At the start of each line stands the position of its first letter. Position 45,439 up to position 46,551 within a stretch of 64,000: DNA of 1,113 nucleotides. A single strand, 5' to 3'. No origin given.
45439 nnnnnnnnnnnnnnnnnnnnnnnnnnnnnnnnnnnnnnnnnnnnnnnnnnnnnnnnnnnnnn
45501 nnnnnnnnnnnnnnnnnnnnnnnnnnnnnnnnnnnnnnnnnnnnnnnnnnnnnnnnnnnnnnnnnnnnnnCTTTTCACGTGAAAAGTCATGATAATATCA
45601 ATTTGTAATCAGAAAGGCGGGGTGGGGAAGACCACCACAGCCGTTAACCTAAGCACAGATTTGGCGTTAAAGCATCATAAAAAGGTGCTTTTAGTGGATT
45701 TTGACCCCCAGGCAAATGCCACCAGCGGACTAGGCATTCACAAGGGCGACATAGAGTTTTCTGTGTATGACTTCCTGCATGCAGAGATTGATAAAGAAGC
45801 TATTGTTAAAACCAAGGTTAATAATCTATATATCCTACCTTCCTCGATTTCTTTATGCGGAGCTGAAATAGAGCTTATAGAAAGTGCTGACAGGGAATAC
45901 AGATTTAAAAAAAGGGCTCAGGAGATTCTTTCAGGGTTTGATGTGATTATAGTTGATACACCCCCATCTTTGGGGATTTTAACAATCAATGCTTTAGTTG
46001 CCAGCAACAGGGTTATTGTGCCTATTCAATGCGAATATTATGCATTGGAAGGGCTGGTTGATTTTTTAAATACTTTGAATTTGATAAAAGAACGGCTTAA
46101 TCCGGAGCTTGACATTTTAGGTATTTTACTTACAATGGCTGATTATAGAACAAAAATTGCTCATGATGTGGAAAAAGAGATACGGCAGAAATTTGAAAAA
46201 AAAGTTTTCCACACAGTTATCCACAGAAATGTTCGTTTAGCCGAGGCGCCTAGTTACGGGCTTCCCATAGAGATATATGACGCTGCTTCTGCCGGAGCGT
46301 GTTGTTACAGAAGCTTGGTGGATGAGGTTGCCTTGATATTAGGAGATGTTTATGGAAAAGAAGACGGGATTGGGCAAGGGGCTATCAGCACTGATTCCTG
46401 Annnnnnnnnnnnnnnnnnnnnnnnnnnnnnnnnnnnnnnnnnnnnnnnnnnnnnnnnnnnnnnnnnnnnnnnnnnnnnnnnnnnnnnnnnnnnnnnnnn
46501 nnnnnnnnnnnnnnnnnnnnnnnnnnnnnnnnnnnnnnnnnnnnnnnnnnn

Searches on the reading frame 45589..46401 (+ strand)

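Call 25: search_protein_families(library=pfam, proteins=[window:45589-46401:+], max_evalue=0.001)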
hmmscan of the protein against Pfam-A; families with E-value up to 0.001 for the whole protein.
window:45589-46401:+ (270 aa): 7 families
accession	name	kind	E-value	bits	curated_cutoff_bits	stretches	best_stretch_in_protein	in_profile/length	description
PF13614.12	AAA_31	-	4.3e-63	212.9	27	1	2-176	3-177/177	AAA domain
PF01656.29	CbiA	-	3.8e-25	88.7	25.4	1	3-227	1-125/125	CobQ/CobB/MinD/ParA nucleotide binding domain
PF10609.15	ParA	-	5.4e-08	33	27.1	1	2-39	5-41/246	NUBPL iron-transfer P-loop NTPase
PF09140.17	MipZ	-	1.2e-07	31.7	20.7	0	2-41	2-40/262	ATPase MipZ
PF06564.18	CBP_BcsQ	-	1.4e-07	31.7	21.3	1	4-243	5-229/234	Cellulose biosynthesis protein BcsQ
PF02374.21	ArsA_ATPase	-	2.6e-07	30.6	24.3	1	8-127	8-135/305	Anion-transporting ATPase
PF00142.24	Fer4_NifH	-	7.5e-06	26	25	1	8-65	7-61/271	4Fe-4S iron sulfur cluster binding proteins, NifH/frxC family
